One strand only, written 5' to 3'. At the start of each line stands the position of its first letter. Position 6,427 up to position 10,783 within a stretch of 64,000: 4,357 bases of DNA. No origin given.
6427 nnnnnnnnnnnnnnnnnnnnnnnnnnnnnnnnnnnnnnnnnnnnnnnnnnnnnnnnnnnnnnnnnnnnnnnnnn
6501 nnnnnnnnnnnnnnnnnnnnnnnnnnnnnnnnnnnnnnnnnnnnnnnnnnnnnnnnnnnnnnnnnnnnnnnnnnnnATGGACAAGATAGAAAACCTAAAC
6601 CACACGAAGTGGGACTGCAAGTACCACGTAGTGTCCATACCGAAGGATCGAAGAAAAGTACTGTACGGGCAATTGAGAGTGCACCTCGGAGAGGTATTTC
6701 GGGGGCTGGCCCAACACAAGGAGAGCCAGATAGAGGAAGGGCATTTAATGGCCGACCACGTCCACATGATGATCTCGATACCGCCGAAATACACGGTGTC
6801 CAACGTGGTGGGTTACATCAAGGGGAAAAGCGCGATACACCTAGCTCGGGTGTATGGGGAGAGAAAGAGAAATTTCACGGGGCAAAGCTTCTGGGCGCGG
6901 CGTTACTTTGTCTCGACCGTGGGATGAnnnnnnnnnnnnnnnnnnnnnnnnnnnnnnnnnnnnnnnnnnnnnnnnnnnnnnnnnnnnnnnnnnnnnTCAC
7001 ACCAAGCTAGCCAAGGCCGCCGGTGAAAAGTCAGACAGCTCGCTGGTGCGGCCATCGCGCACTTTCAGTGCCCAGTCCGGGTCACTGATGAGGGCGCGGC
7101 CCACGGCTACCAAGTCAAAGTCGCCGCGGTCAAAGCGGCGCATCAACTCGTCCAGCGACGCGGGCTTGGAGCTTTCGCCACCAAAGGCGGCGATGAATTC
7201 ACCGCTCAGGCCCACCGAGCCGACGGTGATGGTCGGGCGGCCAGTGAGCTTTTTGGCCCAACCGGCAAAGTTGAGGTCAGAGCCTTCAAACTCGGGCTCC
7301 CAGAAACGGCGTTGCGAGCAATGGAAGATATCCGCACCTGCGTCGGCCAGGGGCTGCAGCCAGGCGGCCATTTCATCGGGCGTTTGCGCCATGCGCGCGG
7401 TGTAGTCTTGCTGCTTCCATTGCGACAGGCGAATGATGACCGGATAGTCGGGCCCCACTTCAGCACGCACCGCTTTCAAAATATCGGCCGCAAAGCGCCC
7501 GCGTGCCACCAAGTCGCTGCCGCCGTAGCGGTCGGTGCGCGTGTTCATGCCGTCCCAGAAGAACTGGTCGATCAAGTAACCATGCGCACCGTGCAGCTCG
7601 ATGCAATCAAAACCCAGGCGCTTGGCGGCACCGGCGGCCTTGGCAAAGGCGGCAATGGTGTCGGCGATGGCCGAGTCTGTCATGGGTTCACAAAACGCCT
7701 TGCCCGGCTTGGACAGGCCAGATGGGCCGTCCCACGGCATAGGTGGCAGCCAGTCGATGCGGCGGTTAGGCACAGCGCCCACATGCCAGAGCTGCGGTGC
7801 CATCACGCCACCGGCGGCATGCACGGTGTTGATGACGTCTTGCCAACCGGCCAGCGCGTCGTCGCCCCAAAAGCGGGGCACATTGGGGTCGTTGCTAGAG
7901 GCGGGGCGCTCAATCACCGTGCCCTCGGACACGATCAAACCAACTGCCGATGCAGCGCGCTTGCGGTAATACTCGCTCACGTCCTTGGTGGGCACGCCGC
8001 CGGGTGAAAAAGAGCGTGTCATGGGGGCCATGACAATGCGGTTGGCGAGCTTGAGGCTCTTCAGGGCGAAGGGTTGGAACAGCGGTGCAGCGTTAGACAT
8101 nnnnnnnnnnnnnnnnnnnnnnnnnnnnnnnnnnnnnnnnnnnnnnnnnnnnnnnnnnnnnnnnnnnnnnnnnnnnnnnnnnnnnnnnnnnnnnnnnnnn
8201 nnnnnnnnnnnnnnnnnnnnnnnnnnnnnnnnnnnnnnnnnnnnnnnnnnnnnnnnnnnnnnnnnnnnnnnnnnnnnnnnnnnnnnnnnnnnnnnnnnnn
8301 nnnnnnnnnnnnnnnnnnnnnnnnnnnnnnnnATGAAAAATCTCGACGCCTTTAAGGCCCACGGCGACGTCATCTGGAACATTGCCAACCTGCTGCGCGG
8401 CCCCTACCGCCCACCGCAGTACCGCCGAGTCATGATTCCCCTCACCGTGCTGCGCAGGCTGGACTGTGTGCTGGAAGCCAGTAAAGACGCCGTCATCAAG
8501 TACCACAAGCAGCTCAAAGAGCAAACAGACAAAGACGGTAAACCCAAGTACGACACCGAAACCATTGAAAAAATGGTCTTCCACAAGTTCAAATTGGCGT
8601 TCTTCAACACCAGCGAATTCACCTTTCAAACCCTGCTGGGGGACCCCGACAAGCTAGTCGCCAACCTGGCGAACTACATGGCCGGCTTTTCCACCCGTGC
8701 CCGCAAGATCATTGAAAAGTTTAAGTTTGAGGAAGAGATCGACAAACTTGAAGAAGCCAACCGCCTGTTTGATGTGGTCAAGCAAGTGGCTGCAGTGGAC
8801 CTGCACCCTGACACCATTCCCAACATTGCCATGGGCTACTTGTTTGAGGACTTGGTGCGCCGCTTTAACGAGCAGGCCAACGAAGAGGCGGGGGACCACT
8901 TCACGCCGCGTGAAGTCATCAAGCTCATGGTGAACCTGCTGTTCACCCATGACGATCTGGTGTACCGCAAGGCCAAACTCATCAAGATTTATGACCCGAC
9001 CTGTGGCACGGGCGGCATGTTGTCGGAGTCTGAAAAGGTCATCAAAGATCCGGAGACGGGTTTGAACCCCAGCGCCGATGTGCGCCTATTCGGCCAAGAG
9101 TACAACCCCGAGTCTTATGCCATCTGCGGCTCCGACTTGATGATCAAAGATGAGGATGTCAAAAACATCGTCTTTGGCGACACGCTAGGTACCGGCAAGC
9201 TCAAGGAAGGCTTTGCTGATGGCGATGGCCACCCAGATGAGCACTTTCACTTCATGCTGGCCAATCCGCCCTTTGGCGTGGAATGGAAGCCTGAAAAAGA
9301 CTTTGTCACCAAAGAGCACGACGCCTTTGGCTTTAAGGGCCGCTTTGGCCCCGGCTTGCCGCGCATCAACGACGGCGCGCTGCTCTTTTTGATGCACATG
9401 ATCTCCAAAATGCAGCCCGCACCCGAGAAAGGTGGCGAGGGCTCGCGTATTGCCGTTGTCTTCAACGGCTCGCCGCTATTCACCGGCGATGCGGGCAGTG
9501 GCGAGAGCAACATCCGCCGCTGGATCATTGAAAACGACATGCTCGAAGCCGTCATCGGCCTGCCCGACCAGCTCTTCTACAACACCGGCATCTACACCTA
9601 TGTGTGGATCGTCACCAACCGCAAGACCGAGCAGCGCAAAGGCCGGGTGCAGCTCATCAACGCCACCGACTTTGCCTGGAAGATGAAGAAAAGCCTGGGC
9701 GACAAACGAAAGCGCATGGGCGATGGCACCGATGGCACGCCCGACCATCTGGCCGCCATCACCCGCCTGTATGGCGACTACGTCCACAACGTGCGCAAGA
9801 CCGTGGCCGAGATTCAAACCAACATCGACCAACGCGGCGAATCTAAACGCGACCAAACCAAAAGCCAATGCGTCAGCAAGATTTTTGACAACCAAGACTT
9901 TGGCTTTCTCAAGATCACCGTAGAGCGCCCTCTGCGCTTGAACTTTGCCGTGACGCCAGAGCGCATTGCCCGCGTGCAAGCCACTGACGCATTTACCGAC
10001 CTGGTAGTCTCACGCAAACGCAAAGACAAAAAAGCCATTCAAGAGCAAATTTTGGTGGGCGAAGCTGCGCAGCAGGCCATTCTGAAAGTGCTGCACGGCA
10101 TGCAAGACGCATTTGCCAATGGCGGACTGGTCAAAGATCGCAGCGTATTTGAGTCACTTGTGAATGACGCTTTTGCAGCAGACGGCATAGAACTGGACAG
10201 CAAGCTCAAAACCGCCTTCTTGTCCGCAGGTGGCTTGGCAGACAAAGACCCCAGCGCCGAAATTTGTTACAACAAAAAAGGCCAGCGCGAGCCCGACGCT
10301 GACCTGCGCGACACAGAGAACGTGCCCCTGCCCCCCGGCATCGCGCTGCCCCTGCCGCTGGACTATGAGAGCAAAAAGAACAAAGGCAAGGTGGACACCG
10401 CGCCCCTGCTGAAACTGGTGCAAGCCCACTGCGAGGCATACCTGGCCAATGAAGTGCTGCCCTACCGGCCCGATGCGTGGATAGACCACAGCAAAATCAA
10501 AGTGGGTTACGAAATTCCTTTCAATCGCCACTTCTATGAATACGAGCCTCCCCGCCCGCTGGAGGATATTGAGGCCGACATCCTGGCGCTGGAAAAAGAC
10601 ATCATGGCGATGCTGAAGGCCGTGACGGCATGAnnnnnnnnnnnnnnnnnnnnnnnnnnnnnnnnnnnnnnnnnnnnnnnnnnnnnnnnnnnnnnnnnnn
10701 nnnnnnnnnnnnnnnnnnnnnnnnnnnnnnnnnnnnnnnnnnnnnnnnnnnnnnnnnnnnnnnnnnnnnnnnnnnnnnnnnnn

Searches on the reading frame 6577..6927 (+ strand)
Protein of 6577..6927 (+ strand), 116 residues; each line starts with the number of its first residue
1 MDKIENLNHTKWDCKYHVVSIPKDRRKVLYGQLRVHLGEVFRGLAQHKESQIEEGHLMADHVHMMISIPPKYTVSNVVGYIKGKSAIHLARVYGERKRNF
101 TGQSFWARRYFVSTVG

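Call 47: search_protein_families(library=ncbifam, proteins=[window:6577-6927:+], max_evalue=0.01)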
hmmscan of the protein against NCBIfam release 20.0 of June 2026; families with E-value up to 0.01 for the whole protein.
window:6577-6927:+ (116 aa): 2 families
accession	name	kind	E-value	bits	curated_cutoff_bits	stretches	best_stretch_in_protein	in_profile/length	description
NF033573.1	transpos_IS200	equivalog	1.5e-36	125.4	55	1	6-116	3-113/126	IS200/IS605 family transposase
NF047646.1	REP_Tyr_transpos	equivalog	4.7e-09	36.3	80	1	23-111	19-110/146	REP-associated tyrosine transposase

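Call 48: search_protein_families(library=pfam, proteins=[window:6577-6927:+], max_evalue=0.01)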
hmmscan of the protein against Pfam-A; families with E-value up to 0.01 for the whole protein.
window:6577-6927:+ (116 aa): 1 family
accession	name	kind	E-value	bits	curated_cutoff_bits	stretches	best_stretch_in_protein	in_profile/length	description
PF01797.21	Y1_Tnp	-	4.4e-33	114.4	23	1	11-116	2-107/121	Transposase IS200 like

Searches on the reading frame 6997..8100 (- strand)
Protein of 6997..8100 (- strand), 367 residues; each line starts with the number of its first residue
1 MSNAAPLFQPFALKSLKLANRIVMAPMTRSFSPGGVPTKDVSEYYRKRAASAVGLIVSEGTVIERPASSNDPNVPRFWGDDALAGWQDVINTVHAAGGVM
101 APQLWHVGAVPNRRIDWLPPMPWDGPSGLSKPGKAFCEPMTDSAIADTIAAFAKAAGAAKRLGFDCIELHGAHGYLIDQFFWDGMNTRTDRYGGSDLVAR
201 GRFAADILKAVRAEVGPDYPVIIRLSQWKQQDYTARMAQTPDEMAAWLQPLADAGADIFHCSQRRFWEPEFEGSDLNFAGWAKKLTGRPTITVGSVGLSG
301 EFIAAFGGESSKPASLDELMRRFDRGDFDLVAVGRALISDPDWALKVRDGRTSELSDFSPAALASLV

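Call 6: search_protein_families(library=pfam, proteins=[window:6997-8100:-])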
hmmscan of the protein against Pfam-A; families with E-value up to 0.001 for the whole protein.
window:6997-8100:- (367 aa): 1 family
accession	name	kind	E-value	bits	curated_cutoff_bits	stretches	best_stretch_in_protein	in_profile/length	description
PF00724.26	Oxidored_FMN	-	1.3e-58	199.3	27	1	7-353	2-341/342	NADH:flavin oxidoreductase / NADH oxidase family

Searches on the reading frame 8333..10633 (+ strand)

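Call 6: search_protein_families(library=pfam, proteins=[window:8333-10633:+])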
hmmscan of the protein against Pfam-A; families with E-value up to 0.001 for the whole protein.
window:8333-10633:+ (766 aa): 2 families
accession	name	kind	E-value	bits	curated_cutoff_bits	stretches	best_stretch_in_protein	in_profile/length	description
PF02384.22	N6_Mtase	-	2.5e-50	172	20.4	1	167-452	6-254/311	N-6 DNA Methylase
PF12161.14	HsdM_N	-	9.9e-24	84.9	24.5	1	13-151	4-134/135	HsdM N-terminal domain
